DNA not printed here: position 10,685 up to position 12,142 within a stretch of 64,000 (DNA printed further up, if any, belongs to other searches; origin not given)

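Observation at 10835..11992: DegT-family enzyme with His replacing the catalytic Lys, suggesting a ColD/E1-like 3-dehydratase and a 3,6-dideoxyhexose product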

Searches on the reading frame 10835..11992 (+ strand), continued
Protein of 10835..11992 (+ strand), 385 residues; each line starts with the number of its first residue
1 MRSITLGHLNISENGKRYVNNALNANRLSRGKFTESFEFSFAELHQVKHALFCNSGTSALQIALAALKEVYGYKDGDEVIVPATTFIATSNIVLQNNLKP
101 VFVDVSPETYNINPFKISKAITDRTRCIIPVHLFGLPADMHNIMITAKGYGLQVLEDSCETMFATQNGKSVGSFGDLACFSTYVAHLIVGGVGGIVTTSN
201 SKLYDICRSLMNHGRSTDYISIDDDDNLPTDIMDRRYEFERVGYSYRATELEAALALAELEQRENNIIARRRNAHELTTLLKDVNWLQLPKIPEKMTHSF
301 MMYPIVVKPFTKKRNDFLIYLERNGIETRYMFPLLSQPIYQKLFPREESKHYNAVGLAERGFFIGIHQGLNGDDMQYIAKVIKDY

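Call 7: find_homologous_proteins(query=window:10835-11989:+)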
Query window:10835-11989:+ (385 aa): 7981 proteins with E <= 0.001 among 8000 candidates; the best 120 are listed.
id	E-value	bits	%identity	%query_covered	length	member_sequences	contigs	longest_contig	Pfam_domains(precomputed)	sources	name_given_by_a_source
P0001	8.5e-259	876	100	100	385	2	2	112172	PF01041.24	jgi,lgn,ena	jgi:perosamine synthetase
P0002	2.8e-230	782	88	100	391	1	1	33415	PF01212.28,PF01041.24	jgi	jgi:perosamine synthetase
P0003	3.7e-226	768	87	100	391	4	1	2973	PF01212.28,PF01041.24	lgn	-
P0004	2.0e-218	743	85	100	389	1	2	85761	PF01212.28,PF01053.27,PF01041.24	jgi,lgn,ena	jgi:perosamine synthetase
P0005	3.1e-206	703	80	100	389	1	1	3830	PF01041.24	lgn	-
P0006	3.4e-206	703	80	100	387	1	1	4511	PF01041.24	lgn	-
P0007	1.3e-203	694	79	100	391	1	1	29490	PF01212.28,PF01053.27,PF01041.24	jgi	jgi:perosamine synthetase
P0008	3.8e-199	679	79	100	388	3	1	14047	PF00155.28,PF01212.28,PF01041.24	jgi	jgi:perosamine synthetase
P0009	9.9e-195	665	77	100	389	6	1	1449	PF01212.28,PF01053.27,PF01041.24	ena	-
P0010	3.3e-191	653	75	100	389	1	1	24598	PF01041.24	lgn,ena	-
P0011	2.7e-185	634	73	100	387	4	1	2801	PF01041.24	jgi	jgi:dTDP-4-amino-4,6-dideoxygalactose transaminase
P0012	1.1e-184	632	74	100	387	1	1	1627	PF01053.27,PF01041.24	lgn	-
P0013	3.5e-184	630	74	100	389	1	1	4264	PF01212.28,PF01053.27,PF01041.24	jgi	jgi:perosamine synthetase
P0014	1.2e-183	628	72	100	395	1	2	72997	PF01212.28,PF01041.24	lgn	-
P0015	2.4e-182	624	73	100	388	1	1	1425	PF01212.28,PF01053.27,PF01041.24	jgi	jgi:dTDP-4-amino-4,6-dideoxygalactose transaminase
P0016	3.0e-182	624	71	100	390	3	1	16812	PF01041.24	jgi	jgi:perosamine synthetase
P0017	2.9e-181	621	72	100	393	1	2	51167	PF01041.24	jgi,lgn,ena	jgi:perosamine synthetase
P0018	3.8e-181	620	72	100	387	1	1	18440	PF01212.28,PF01041.24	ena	-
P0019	5.0e-175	600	70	100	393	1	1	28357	PF01212.28,PF01041.24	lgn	-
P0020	1.5e-169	582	70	100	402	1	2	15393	PF01212.28,PF01053.27,PF01041.24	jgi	jgi:perosamine synthetase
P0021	3.4e-166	571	67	100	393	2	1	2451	PF01212.28,PF01053.27,PF01041.24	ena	-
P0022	3.9e-165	568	68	100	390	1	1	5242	PF01212.28,PF01053.27,PF01041.24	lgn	-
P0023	4.0e-164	564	68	100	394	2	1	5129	PF00155.28,PF01041.24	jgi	jgi:perosamine synthetase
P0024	7.1e-163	560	67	100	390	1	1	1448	PF00155.28,PF01212.28,PF01053.27,PF01041.24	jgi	jgi:perosamine synthetase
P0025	1.5e-162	559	67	100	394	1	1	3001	PF00155.28,PF01212.28,PF01053.27,PF01041.24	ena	-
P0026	1.7e-162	559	67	100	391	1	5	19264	PF01041.24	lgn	-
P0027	3.3e-162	558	67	100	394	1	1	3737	PF00155.28,PF01212.28,PF01053.27,PF01041.24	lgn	-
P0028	3.9e-162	558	67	100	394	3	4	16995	PF00155.28,PF01053.27,PF01041.24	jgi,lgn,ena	jgi:dTDP-4-amino-4,6-dideoxygalactose transaminase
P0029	4.6e-162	557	66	100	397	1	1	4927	PF01053.27,PF01041.24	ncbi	-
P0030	5.6e-162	557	67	100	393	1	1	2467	PF00155.28,PF01212.28,PF01053.27,PF01041.24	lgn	-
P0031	7.3e-162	557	67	100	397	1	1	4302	PF01041.24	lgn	-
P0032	1.4e-161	556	68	100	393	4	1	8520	PF01212.28,PF01041.24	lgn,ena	-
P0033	1.5e-161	556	66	100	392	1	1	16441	PF01212.28,PF01053.27,PF01041.24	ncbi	-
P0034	4.2e-161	554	67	100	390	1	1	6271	PF00155.28,PF00266.26,PF01212.28,PF01053.27,PF01041.24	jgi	jgi:perosamine synthetase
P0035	5.0e-161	554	66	100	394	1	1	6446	PF00155.28,PF01212.28,PF01041.24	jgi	jgi:perosamine synthetase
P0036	9.0e-161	553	65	100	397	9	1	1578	PF01041.24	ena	-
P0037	9.5e-161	553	65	100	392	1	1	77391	PF00155.28,PF01053.27,PF01041.24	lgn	-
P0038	1.2e-160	553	67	100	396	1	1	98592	PF01041.24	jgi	jgi:perosamine synthetase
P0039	1.3e-160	553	67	100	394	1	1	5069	PF00155.28,PF01212.28,PF01053.27,PF01041.24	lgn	-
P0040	1.6e-160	552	66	100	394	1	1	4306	PF01212.28,PF01041.24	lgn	-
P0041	3.2e-160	551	66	100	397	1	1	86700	PF00155.28,PF01041.24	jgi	jgi:perosamine synthetase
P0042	9.6e-160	550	65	100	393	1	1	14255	PF00155.28,PF01212.28,PF01053.27,PF01041.24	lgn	-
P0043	1.6e-159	549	65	100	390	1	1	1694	PF01041.24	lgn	-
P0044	2.1e-159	549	65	100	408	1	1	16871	PF01212.28,PF01041.24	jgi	jgi:dTDP-4-amino-4,6-dideoxygalactose transaminase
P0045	2.3e-159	549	64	100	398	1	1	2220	PF01212.28,PF01053.27,PF01041.24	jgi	jgi:perosamine synthetase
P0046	2.3e-159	549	66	100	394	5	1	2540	PF01053.27,PF01041.24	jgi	-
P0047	4.6e-159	548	66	100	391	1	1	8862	PF01041.24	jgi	jgi:perosamine synthetase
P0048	6.1e-159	547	65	100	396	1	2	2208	PF01212.28,PF01041.24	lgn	-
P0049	1.7e-158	546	66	100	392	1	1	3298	PF01212.28,PF01053.27,PF01041.24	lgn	-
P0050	1.8e-158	546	66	100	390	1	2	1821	PF00155.28,PF01041.24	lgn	-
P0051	2.0e-158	545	66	100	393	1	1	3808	PF00155.28,PF01212.28,PF01053.27,PF01041.24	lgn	-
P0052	2.2e-158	545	66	100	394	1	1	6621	PF00155.28,PF01212.28,PF01053.27,PF01041.24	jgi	jgi:perosamine synthetase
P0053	2.4e-158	545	65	100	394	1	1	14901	PF00155.28,PF01212.28,PF01053.27,PF01041.24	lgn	-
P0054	2.7e-158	545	66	100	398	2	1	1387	PF01212.28,PF01053.27,PF01041.24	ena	-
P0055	3.4e-158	545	65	100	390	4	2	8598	PF00155.28,PF01212.28,PF01041.24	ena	-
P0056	3.4e-158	545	65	99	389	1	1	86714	PF00155.28,PF01212.28,PF01053.27,PF01041.24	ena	-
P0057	3.6e-158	545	65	100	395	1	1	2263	PF01041.24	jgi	jgi:perosamine synthetase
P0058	5.5e-158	544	65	100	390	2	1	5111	PF00155.28,PF01041.24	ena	-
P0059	5.7e-158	544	66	100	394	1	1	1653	PF01212.28,PF01053.27,PF01041.24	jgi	-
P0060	5.8e-158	544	66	100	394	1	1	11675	PF01212.28,PF01041.24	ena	-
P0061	6.7e-158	544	65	100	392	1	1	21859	PF00155.28,PF01212.28,PF01041.24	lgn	-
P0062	7.7e-158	544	66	100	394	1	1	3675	PF00155.28,PF01212.28,PF01053.27,PF01041.24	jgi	jgi:perosamine synthetase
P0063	9.2e-158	543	64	100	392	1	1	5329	PF01212.28,PF01041.24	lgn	-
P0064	9.5e-158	543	66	100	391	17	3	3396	PF01212.28,PF01041.24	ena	-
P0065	1.2e-157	543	65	100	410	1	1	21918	PF01041.24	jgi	jgi:dTDP-4-amino-4,6-dideoxygalactose transaminase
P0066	1.3e-157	543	65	99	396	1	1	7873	PF01212.28,PF01041.24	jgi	jgi:perosamine synthetase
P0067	1.4e-157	543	67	100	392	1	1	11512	PF01212.28,PF01041.24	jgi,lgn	jgi:perosamine synthetase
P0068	1.8e-157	542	65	100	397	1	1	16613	PF00155.28,PF01041.24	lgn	-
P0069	1.9e-157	542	66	100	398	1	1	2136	PF01041.24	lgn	-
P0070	2.3e-157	542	66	100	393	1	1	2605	PF00155.28,PF01041.24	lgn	-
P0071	2.8e-157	542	65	100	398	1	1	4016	PF00155.28,PF01041.24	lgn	-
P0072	3.4e-157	541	66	100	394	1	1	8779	PF01041.24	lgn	-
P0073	3.5e-157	541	65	100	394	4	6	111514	PF01212.28,PF01053.27,PF01041.24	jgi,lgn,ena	jgi:dTDP-4-amino-4,6-dideoxygalactose transaminase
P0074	3.7e-157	541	67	100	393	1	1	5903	PF01212.28,PF01041.24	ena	-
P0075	3.9e-157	541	66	100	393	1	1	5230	PF01053.27,PF01041.24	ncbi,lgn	-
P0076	4.2e-157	541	64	100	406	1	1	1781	PF00155.28,PF01041.24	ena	-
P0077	5.4e-157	541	66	100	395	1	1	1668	PF01041.24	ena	-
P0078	6.0e-157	541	65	100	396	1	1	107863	PF00266.26,PF01212.28,PF01053.27,PF01041.24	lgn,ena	-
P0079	6.7e-157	540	65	100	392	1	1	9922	PF00155.28,PF01212.28,PF01053.27,PF01041.24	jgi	jgi:perosamine synthetase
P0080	1.0e-156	540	64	99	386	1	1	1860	PF01041.24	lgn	-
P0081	2.2e-156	539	65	100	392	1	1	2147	PF01041.24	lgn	-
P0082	2.2e-156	539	65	100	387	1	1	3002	PF00155.28,PF01212.28,PF01053.27,PF01041.24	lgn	-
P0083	2.2e-156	539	65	99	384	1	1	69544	PF01212.28,PF01041.24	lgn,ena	-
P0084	2.5e-156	539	65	100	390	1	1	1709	PF01041.24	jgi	jgi:perosamine synthetase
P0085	2.6e-156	539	64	100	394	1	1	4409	PF01041.24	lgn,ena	-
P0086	2.7e-156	538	64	100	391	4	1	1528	PF01041.24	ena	-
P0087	2.8e-156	538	63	100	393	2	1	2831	PF00155.28,PF01212.28,PF01041.24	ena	-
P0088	3.2e-156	538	65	100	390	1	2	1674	PF00155.28,PF01041.24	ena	-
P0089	3.2e-156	538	66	99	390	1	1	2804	PF01053.27,PF01041.24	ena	-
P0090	3.5e-156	538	64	99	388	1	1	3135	PF01041.24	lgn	-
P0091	5.1e-156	538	65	100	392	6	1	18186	PF01041.24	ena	-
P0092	6.6e-156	537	64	99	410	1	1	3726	PF01212.28,PF01041.24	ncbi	-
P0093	7.5e-156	537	63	100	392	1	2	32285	PF01041.24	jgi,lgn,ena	jgi:perosamine synthetase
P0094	8.3e-156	537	63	100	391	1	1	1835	PF01041.24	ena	-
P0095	1.0e-155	537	65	100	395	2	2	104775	PF01212.28,PF01053.27,PF01041.24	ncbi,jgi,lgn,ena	-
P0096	1.1e-155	536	65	100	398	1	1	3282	PF01041.24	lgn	-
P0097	1.1e-155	536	66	100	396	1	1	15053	PF00155.28,PF01212.28,PF01053.27,PF01041.24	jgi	jgi:perosamine synthetase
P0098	1.2e-155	536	65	100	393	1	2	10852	PF00155.28,PF01212.28,PF01053.27,PF01041.24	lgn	-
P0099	1.2e-155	536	65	100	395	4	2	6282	PF00155.28,PF01212.28,PF01053.27,PF01041.24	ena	-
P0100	1.5e-155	536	65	100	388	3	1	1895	PF00155.28,PF01212.28,PF01041.24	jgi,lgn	jgi:perosamine synthetase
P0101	1.5e-155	536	64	99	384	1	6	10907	PF01212.28,PF01041.24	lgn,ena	-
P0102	1.8e-155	536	64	100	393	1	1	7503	PF01212.28,PF01041.24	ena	-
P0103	1.9e-155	536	64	100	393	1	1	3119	PF00155.28,PF01212.28,PF01041.24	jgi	jgi:CDP-6-deoxy-D-xylo-4-hexulose-3-dehydrase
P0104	2.0e-155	536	64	100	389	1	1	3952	PF00155.28,PF01212.28,PF01041.24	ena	-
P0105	2.4e-155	535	64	100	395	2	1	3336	PF00155.28,PF01212.28,PF01053.27,PF01041.24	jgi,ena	jgi:perosamine synthetase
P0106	2.5e-155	535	63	100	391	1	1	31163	PF00155.28,PF01041.24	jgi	jgi:CDP-6-deoxy-D-xylo-4-hexulose-3-dehydrase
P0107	2.7e-155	535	65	100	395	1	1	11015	PF01053.27,PF01041.24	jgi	jgi:dTDP-4-amino-4,6-dideoxygalactose transaminase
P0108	4.3e-155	534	65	100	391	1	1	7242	PF01041.24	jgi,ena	-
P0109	4.5e-155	534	66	100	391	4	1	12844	PF00155.28,PF01212.28,PF01041.24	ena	-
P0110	5.1e-155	534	63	100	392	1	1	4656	PF01212.28,PF01041.24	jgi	jgi:perosamine synthetase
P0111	6.1e-155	534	64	100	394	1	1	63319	PF01041.24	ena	-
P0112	7.3e-155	534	64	100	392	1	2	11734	PF01041.24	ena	-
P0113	7.3e-155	534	63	100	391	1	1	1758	PF01053.27,PF01041.24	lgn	-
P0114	8.6e-155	533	66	100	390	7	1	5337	PF01212.28,PF01041.24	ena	-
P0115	8.8e-155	533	64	100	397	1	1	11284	PF01041.24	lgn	-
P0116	1.0e-154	533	65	100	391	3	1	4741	PF01041.24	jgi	-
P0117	1.2e-154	533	63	100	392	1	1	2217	PF00155.28,PF01212.28,PF01041.24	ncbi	-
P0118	1.2e-154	533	63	100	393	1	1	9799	PF01212.28,PF01041.24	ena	-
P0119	1.2e-154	533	64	99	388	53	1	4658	PF01041.24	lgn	-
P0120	1.3e-154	533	66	100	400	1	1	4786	PF00155.28,PF01212.28,PF01053.27,PF01041.24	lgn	-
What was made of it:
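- JGI names the homologues perosamine synthetase (call 7).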

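Call 10: search_dna_similar(query=window:10835-11989:+, collection=phages, mode=protein, max_rows=25)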
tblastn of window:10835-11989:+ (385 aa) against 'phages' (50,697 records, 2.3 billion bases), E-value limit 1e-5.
Records with a match: 78; places in all: 83; records where one place covers at least 80% of the query: 13.
Best place of each record, by identity: <60% 78.
By first word of the organism name: Synechococcus 54; Salmonella 5; Flavobacterium 4; uncultured 3; Marine 3; Aphanizomenon 2; Bacteriophage 2; Planktothrix 1; Pseudomonas 1; Escherichia 1; and 2 more.
By host as written in the record: - 55; Synechococcus sp. MW02 4; Flavobacterium sp. LMO8 4; Salmonella enterica subsp. enterica serovar Kentucky 3; Synechococcus sp. 3; Homo sapiens 2; Aphanizomenon flos-aquae 1; Planktothrix agardhii 1; and 5 more.
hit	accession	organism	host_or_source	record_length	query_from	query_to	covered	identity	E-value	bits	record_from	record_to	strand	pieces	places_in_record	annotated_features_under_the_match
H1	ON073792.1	Aphanizomenon phage Yong-DA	Aphanizomenon flos-aquae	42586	31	383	92%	32.8%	2e-31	132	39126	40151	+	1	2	DegT/DnrJ/EryC1/StrS aminotransferase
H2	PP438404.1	Aphanizomenon phage Afl-JY11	Aphanizomenon flos-aquae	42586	31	383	92%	32.8%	2e-31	132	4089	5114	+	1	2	hypothetical protein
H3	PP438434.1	Planktothrix phage Pag-JY44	Planktothrix agardhii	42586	31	383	92%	32.8%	2e-31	132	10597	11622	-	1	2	hypothetical protein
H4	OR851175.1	Salmonella phage S.Kent 1-2-1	Salmonella enterica subsp. enterica ...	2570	28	385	93%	32.1%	6e-36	144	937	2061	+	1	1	record has no annotation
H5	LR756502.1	uncultured phage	metagenomic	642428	1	383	99%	26.3%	9e-14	79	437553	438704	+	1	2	record has no annotation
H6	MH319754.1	Marine virus AG-345-L05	single cell amplified by WGA-X; seawater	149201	33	360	85%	30.3%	6e-23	106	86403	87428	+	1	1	record has no annotation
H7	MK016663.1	Synechococcus phage S-H68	Synechococcus sp. LTWRED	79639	23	385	94%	26.5%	4e-29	125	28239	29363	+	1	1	CDP-4-dehydro-6-deoxy-D-glucose 3-dehydratase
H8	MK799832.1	Synechococcus phage S-B05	Synechococcus sp. MW02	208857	23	385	94%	26.5%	4e-29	125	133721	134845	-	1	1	hypothetical protein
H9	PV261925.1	Synechococcus phage RB11-B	Synechococcus sp. MW02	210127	23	385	94%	26.5%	4e-29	125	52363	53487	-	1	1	DegT/DnrJ/EryC1/StrS aminotransferase family protein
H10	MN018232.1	Synechococcus phage S-B43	Synechococcus sp. MW02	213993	23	385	94%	26.5%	4e-29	125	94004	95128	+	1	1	hypothetical protein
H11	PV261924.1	Synechococcus phage RN05-S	Synechococcus sp. MW02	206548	23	385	94%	26.5%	7e-29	124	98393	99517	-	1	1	DegT/DnrJ/EryC1/StrS aminotransferase family protein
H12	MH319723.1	Marine virus AG-345-D19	single cell amplified by WGA-X; seawater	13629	19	385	95%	26.0%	4e-24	110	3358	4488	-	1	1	record has no annotation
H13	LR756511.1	uncultured phage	metagenomic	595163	11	328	83%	25.0%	7e-16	86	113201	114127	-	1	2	record has no annotation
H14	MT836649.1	Bacteriophage sp.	human fecal samples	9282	30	219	49%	40.3%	3e-31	131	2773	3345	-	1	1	record has no annotation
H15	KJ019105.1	Synechococcus phage ACG-2014f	-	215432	17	249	61%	31.2%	3e-23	107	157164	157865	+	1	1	hypothetical protein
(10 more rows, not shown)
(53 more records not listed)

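Call 13: find_related_loci(query=A1, collection=genome_contigs, flank=8000)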
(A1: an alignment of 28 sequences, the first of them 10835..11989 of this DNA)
Query A1 (385 aa) in genome_contigs; peptide patterns used: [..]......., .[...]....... (x = any residue, [..] = any of these).
381 stretches matched a pattern; 306 encode a relative of the query (tblastn E <= 1e-3); the best 80 are kept; 80 distinct loci.
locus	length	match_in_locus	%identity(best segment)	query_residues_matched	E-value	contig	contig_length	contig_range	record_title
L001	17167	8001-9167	61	1-385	2e-155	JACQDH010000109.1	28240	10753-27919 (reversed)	MAG: Acidobacteria bacterium isolate NC_groundwater_989_Pr1_S-0.65um_64_10 Montesol18_Sp65_coassembly_scaffold_693446, w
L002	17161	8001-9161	61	3-385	3e-157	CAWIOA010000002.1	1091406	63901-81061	MAG: uncultured Acidobacteriaceae bacterium isolate MFD01476.bin.1.224 genome assembly, contig: contig_18517, whole geno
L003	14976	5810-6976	54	2-385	2e-137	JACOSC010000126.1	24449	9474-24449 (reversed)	MAG: Acidobacteria bacterium isolate NC_groundwater_8_Pr7_B-0.1um_54_23 FFV18_Bp1_scaffold_294385, whole genome shotgun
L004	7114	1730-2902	55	1-385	3e-135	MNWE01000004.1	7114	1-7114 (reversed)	MAG: Parcubacteria group bacterium CG1_02_39_15 cg1_0.2_scaffold_13753_c, whole genome shotgun sequence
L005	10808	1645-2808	54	2-385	6e-134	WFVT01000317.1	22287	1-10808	MAG: candidate division KSB1 bacterium isolate S140_5 k151_600488, whole genome shotgun sequence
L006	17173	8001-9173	54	1-385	3e-133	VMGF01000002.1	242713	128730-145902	MAG: Parcubacteria group bacterium Gr01-1014_3 G01um10143_scaffold_5, whole genome shotgun sequence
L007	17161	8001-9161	54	2-385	3e-133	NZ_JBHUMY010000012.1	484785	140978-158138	Paenibacillus thailandensis strain TISTR 1827 platanus_K_25_97_12, whole genome shotgun sequence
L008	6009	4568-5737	54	1-385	5e-133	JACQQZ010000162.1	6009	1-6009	MAG: Candidatus Omnitrophota bacterium isolate NC_groundwater_1346_Ag_S-0.2um_57_22 S_p2_S4_coassembly_k141_4157575, who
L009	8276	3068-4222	56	1-380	5e-132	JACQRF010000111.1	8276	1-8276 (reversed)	MAG: Candidatus Omnitrophota bacterium isolate NC_groundwater_1352_Ag_S-0.2um_68_36 S_p2_S4_coassembly_k141_2461033, who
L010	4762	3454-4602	53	4-383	6e-133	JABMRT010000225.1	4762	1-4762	MAG: candidate division KSB1 bacterium isolate bin.322 k141_5833472, whole genome shotgun sequence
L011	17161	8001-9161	50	2-385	2e-130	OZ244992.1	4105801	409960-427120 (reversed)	MAG: Nitrospirales bacterium isolate 1935713a-f4d8-487d-9b37-0ace22a13f9c genome assembly, chromosome: 1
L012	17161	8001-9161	53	4-385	1e-130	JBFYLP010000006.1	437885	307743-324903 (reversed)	MAG: Candidatus Micrarchaeota archaeon isolate PPR_0039 k121_6668294, whole genome shotgun sequence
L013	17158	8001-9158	53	2-381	1e-130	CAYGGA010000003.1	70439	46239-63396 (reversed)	MAG TPA_asm: uncultured Gammaproteobacteria bacterium isolate ERP113451_co3_23 genome assembly, contig: NODE_152_length_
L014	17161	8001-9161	52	3-385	1e-129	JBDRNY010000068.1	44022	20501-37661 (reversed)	MAG: Candidatus Micrarchaeota archaeon isolate MEGAHIT-group-1.921 k141_5921641, whole genome shotgun sequence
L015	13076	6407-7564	53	3-385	1e-129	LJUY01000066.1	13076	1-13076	MAG: candidate division Zixibacteria bacterium SM23_81 WORSMTZ_11361, whole genome shotgun sequence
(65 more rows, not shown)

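Call 14: find_encoding_contigs(protein=P0001, flank=10000, max_places=4)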
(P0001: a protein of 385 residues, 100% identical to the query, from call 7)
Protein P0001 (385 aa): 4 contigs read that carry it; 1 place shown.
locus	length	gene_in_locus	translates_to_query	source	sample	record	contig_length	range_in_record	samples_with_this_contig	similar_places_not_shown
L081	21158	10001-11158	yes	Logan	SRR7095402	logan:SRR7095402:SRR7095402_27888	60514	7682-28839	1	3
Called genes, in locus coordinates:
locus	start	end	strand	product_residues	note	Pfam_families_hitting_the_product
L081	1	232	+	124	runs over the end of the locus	-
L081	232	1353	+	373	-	PF12705:PDDEXK_1 (weak)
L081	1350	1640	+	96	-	-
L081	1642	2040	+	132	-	-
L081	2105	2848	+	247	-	-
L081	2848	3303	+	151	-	-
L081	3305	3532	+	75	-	-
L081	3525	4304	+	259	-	-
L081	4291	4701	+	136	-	-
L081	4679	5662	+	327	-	-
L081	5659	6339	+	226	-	PF01762:Galactosyl_T (weak)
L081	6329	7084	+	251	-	PF01531:Glyco_transf_11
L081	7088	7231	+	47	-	-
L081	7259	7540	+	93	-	-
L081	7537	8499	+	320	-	PF01370:Epimerase, PF04321:RmlD_sub_bind, PF13460:NAD_binding_10 (faint), PF16363:GDP_Man_Dehyd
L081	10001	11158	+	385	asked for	PF01041:DegT_DnrJ_EryC1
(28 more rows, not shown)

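Call 34: search_protein_families(library=pfam, alignment_id=A2, max_evalue=0.00001)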
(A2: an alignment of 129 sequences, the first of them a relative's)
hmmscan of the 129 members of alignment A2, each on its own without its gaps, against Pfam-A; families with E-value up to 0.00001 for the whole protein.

A. member 1, L002:7334-7702:+ (122 aa): 0 families

B. families by the number of members that match (of 129 scanned): 97 families (the first 25 are shown)
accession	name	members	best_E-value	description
PF00535.33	Glycos_transf_2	21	8.3e-32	Glycosyl transferase family 2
PF00534.26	Glycos_transf_1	13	7.2e-41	Glycosyl transferases group 1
PF13692.12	Glyco_trans_1_4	13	2.6e-29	Glycosyl transferases group 1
PF16363.11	GDP_Man_Dehyd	12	4.4e-63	GDP-mannose 4,6 dehydratase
PF01370.27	Epimerase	12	3e-59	NAD dependent epimerase/dehydratase family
PF13489.12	Methyltransf_23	11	1.1e-25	Methyltransferase domain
PF08241.18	Methyltransf_11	10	9.9e-20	Methyltransferase domain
PF13649.12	Methyltransf_25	10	1.1e-17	Methyltransferase domain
PF13641.12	Glyco_tranf_2_3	10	1.2e-12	Glycosyltransferase like family 2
PF01073.25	3Beta_HSD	9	1.6e-22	3-beta hydroxysteroid dehydrogenase/isomerase family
PF08242.18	Methyltransf_12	9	3e-18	Methyltransferase domain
PF13847.12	Methyltransf_31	9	2.4e-15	Methyltransferase domain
PF13439.12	Glyco_transf_4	8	9e-19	Glycosyltransferase Family 4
PF02719.21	Polysacc_synt_2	8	2.8e-17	Polysaccharide biosynthesis protein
PF07993.18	NAD_binding_4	8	6.2e-17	Male sterility protein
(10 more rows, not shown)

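Call 37: find_encoding_contigs(protein=P0004, flank=8000, max_places=2)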
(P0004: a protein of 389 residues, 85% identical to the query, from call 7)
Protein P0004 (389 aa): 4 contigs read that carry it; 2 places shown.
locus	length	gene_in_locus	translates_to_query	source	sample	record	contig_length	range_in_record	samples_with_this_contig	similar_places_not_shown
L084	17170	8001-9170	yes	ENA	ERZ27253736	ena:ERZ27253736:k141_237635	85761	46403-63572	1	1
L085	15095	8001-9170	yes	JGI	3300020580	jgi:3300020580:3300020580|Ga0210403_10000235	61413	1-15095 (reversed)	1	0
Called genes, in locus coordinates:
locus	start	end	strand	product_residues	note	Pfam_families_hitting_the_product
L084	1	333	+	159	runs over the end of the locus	-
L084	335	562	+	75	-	-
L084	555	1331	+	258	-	-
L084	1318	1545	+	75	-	-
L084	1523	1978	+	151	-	PF00961:LAGLIDADG_1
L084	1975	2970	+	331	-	-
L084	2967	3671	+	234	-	PF01762:Galactosyl_T (faint)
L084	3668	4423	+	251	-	PF01531:Glyco_transf_11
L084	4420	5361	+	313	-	PF01370:Epimerase, PF04321:RmlD_sub_bind (weak), PF16363:GDP_Man_Dehyd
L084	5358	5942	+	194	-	PF00676:E1_dh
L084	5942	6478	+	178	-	PF02779:Transket_pyr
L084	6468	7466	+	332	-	PF01370:Epimerase, PF16363:GDP_Man_Dehyd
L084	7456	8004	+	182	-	PF00908:dTDP_sugar_isom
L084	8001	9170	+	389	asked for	PF01041:DegT_DnrJ_EryC1, PF01053:Cys_Met_Meta_PP (weak), PF01212:Beta_elim_lyase (weak)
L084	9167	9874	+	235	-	-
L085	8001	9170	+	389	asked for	PF01041:DegT_DnrJ_EryC1, PF01053:Cys_Met_Meta_PP (weak), PF01212:Beta_elim_lyase (weak)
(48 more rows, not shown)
